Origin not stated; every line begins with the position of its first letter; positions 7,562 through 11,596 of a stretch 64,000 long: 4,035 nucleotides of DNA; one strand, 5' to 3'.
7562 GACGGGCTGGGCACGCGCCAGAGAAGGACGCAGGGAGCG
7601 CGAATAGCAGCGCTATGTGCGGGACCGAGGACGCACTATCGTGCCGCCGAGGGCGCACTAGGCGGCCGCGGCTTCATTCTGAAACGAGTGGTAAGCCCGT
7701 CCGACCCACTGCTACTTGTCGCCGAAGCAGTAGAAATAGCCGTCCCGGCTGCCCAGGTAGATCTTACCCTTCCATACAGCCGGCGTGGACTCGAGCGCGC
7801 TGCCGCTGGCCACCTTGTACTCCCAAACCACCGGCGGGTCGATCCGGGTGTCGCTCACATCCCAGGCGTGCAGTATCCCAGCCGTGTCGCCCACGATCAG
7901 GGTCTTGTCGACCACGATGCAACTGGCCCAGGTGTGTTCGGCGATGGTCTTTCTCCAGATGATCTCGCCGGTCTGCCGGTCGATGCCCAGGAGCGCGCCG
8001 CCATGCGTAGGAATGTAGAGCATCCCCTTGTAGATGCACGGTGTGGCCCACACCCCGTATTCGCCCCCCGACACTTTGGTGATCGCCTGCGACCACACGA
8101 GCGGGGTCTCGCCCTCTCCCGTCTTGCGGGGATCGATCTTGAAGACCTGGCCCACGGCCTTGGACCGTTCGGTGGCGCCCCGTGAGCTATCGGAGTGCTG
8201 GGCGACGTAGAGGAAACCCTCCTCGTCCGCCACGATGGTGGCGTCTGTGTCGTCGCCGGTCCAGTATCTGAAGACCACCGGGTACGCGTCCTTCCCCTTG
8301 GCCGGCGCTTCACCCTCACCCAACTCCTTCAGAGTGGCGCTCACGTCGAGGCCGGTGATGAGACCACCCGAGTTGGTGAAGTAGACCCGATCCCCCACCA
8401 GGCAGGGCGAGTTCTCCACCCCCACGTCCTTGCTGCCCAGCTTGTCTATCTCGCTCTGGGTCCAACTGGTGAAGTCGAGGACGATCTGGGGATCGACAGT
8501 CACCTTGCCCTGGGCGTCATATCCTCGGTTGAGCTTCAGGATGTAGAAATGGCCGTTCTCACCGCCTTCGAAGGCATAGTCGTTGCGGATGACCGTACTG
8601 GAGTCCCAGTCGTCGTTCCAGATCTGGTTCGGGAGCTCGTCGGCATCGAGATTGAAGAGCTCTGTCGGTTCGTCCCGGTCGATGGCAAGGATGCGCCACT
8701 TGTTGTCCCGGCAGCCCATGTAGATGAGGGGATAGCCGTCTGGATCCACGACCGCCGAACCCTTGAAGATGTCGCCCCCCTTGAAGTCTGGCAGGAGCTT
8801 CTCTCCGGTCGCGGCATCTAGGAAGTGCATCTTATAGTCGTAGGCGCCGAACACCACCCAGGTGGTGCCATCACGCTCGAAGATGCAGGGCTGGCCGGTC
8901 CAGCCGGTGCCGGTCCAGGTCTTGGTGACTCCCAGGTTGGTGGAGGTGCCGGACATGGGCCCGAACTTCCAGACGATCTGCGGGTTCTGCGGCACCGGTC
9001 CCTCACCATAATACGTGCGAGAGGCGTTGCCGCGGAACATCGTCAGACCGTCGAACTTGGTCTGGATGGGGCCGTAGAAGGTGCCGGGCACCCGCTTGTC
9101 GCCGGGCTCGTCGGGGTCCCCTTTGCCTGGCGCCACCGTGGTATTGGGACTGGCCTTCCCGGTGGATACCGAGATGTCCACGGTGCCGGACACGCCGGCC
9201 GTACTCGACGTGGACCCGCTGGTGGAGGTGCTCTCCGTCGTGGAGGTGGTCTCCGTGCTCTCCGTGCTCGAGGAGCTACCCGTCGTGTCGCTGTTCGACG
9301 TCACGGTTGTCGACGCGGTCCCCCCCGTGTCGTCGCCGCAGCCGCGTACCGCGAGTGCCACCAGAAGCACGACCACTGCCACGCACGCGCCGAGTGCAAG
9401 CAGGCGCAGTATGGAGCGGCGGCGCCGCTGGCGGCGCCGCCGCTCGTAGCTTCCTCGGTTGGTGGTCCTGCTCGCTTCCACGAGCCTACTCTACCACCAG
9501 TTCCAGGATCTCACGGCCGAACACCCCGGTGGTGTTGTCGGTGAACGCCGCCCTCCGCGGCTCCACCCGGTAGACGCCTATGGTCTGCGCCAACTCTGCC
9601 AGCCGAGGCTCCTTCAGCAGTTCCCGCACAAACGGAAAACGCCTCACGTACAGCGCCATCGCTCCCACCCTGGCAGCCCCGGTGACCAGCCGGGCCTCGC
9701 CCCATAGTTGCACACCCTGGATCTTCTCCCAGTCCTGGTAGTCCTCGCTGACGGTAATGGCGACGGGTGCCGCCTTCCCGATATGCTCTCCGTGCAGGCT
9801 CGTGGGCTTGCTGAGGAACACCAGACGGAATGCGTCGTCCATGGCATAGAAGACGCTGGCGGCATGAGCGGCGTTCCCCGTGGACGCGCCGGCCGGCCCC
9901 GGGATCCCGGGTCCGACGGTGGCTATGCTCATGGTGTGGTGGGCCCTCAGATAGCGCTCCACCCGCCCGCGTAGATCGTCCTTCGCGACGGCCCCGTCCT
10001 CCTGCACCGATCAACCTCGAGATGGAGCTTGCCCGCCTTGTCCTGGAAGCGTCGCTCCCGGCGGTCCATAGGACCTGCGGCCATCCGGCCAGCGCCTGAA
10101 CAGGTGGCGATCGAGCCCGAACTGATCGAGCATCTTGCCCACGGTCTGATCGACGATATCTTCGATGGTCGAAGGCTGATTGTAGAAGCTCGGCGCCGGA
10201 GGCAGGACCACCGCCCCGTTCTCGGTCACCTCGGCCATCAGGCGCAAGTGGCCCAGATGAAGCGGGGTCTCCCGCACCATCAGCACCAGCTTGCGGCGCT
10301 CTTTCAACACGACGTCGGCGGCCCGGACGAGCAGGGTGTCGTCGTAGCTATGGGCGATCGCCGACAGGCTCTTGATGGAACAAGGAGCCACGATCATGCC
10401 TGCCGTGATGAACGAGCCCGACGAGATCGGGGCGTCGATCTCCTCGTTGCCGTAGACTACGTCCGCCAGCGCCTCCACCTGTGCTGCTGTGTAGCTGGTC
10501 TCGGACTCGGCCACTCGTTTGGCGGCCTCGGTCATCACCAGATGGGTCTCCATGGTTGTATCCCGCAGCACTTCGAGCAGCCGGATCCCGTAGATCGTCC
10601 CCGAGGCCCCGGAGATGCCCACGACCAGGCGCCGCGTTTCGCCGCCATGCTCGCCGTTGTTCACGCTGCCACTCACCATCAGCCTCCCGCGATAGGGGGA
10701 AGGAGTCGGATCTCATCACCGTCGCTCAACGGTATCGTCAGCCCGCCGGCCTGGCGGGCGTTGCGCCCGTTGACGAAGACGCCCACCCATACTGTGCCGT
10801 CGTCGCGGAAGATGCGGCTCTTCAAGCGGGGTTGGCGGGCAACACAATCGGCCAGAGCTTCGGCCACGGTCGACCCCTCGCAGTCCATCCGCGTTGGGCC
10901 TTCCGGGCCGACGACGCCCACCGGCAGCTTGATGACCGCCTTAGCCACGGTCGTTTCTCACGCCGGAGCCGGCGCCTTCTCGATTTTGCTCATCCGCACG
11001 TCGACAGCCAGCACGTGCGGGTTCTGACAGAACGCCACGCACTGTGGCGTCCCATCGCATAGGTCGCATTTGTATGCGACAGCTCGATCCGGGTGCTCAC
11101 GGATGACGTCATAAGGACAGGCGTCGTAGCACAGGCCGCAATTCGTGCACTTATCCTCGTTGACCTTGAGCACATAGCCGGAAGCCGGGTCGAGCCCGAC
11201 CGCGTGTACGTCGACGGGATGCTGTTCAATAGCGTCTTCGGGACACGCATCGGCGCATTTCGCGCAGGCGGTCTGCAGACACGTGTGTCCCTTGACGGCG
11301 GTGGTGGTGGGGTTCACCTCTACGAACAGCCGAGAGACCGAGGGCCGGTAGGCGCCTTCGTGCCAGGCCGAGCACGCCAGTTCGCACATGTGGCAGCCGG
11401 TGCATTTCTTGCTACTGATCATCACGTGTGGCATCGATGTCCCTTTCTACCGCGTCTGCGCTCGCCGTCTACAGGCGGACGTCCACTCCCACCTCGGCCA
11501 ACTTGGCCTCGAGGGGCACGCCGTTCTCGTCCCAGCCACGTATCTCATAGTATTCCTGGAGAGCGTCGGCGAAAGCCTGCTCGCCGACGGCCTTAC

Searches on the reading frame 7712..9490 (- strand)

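Call 11: search_protein_families(library=pfam, max_evalue=0.00001, proteins=[window:7712-9490:-])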
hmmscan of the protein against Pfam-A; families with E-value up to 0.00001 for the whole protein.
window:7712-9490:- (592 aa): 2 families
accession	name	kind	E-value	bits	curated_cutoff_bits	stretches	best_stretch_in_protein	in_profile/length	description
PF13570.13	Beta-prop_ACSF4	-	2.9e-19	70.1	133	0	479-546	134-203/329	Beta-alanine-activating enzyme, beta-propeller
PF13360.13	PQQ_2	-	3.7e-10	40.3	27.6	1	464-589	55-184/233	Outer membrane protein assembly factor BamB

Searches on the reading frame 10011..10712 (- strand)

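Call 11: search_protein_families(library=pfam, max_evalue=0.00001, proteins=[window:10011-10712:-])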
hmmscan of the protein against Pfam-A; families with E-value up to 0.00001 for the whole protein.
window:10011-10712:- (233 aa): 1 family
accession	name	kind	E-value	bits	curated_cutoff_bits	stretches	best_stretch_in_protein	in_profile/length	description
PF02441.25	Flavoprotein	-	8.2e-43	146.2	22.7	1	28-197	2-161/162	Flavoprotein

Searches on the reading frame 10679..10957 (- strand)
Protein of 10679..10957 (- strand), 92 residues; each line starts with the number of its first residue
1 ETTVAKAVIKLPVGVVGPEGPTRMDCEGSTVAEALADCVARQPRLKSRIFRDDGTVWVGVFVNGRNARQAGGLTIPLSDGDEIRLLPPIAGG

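Call 11: search_protein_families(library=pfam, max_evalue=0.00001, proteins=[window:10679-10957:-])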
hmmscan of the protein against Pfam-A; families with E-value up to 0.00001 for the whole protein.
window:10679-10957:- (92 aa): 1 family
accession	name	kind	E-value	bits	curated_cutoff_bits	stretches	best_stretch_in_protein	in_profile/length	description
PF02597.26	ThiS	-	6.1e-11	43.1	22.5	1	24-92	17-76/76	ThiS family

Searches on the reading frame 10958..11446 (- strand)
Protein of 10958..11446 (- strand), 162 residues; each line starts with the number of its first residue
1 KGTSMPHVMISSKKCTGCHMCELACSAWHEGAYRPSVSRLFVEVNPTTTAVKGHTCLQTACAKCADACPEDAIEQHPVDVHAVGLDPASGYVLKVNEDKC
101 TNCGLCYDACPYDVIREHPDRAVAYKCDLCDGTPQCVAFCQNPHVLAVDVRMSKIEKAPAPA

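Call 11: search_protein_families(library=pfam, max_evalue=0.00001, proteins=[window:10958-11446:-])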
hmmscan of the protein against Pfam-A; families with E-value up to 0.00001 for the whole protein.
window:10958-11446:- (162 aa): 9 families
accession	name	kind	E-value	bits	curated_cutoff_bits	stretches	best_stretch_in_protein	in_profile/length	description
PF00037.32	Fer4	-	5.1e-13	48.7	21.1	1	94-116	2-24/24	4Fe-4S binding domain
PF14697.11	Fer4_21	-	1.6e-12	47.8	35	1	94-140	2-51/59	4Fe-4S dicluster domain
PF12838.12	Fer4_7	-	2e-12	47.8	27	1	60-114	4-52/52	4Fe-4S dicluster domain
PF13237.11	Fer4_10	-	4.9e-11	42.8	25.5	0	94-140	3-52/53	4Fe-4S dicluster domain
PF12837.12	Fer4_6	-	5.4e-11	42.3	25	1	94-115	3-24/24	4Fe-4S binding domain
PF13187.11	Fer4_9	-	1.6e-10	41.3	27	1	14-73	1-52/52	4Fe-4S dicluster domain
PF12797.12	Fer4_2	-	1.1e-09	38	24.5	1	94-112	4-22/22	4Fe-4S binding domain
PF12800.12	Fer4_4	-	2.6e-09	37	24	0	98-113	2-17/17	4Fe-4S binding domain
PF13484.11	Fer4_16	-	3.1e-06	28.3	30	0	99-121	1-23/66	4Fe-4S double cluster binding domain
